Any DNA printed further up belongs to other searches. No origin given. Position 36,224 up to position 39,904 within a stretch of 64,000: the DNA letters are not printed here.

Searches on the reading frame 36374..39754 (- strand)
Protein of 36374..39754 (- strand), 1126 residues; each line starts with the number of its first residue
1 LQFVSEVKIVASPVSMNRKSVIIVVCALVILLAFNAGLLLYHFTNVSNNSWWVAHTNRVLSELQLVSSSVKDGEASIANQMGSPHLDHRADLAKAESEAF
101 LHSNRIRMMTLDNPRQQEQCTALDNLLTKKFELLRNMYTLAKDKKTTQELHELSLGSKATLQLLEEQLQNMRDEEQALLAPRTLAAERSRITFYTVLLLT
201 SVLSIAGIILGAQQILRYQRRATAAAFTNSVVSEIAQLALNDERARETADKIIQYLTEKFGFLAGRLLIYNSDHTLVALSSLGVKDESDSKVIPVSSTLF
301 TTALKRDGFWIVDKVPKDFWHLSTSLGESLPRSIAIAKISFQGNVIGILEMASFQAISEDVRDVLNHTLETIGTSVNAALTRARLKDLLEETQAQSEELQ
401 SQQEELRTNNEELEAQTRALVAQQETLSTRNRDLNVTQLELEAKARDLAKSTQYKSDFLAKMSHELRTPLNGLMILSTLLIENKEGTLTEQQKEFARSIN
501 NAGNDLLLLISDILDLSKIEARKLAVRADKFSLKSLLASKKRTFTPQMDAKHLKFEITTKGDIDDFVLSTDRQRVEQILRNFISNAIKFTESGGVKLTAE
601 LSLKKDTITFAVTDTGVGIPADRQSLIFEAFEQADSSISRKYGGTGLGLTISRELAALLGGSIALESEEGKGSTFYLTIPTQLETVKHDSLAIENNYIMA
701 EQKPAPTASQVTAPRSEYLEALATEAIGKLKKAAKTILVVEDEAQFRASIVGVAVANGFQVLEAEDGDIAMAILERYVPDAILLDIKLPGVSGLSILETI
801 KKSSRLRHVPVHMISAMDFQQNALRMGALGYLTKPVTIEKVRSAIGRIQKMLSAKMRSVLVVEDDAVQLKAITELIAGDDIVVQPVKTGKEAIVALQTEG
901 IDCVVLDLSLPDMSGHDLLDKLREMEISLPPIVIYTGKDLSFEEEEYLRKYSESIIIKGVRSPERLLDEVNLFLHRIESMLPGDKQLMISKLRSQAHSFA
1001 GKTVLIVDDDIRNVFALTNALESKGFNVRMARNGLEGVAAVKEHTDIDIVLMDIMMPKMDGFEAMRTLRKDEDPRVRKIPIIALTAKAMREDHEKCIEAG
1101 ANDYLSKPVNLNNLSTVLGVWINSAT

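Call 52: search_protein_families(library=ncbifam, proteins=[window:36374-39754:-], max_evalue=0.00001)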
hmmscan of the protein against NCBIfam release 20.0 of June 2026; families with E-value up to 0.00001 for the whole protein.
window:36374-39754:- (1126 aa): 148 families (the best 25 are shown)
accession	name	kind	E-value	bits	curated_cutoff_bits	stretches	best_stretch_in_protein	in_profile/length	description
TIGR02956.1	TMAO_torS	equivalog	2.3e-105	353.7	676.5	3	369-849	387-820/967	TMAO reductase system sensor histidine kinase/response regulator TorS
NF008318.0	PRK11107.1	equivalog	2.4e-104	350.2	890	3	433-688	271-525/920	two-component sensor histidine kinase BarA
NF038297.2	hybrid_HK_HrmK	equivalog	2.4e-96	323.7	725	2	403-844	183-603/607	hybrid histidine kinase/response regulator HrmK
NF041947.1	LuxQ_Vibrio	equivalog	1.1e-95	321.3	1200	2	445-692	461-707/843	quorum-sensing autoinducer 2 sensor kinase/phosphatase LuxQ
NF008099.0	PRK10841.1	equivalog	7e-88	295.5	920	3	445-683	460-692/949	two-component system sensor histidine kinase RcsC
NF011874.0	PRK15347.1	equivalog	4.9e-87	292.9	852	3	439-683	382-616/921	two component system sensor kinase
NF008302.0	PRK11091.1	equivalog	2.3e-85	287.3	838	3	447-695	275-519/779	aerobic respiration two-component sensor histidine kinase ArcB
NF045901.1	HisKinLetSLeg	equivalog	9.4e-80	268.8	1650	3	404-679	249-516/906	two-component system sensor histidine kinase LetS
NF047465.1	hybrid_HK_LvrA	exception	8.3e-68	229.2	1200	2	383-842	133-577/819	hybrid histidine kinase/response regulator LvrA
NF041832.1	near_NosP_CTERM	subfamily_domain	2e-61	208.1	400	2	453-845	5-366/370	NahK/ErcS family hybrid sensor histidine kinase/response regulator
NF046044.1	PnpS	equivalog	5.7e-55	186.9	400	1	348-680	71-390/390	two-component system histidine kinase PnpS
NF041880.1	EPS_EpsF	equivalog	1.5e-54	185.3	900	2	450-680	269-492/492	response regulator EpsF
NF007420.1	PRK09959.1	equivalog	8.7e-51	172.6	1995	2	429-684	689-939/1197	acid-sensing system histidine kinase EvgS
NF008543.0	PRK11466.1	equivalog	2e-50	171.6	982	1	406-687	398-668/914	TMAO reductase system sensor histidine kinase/response regulator TorS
NF047874.1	MASE3_PAS_HK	subfamily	3.1e-48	165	560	1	382-691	316-633/655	MASE3 domain-containing sensor histidine kinase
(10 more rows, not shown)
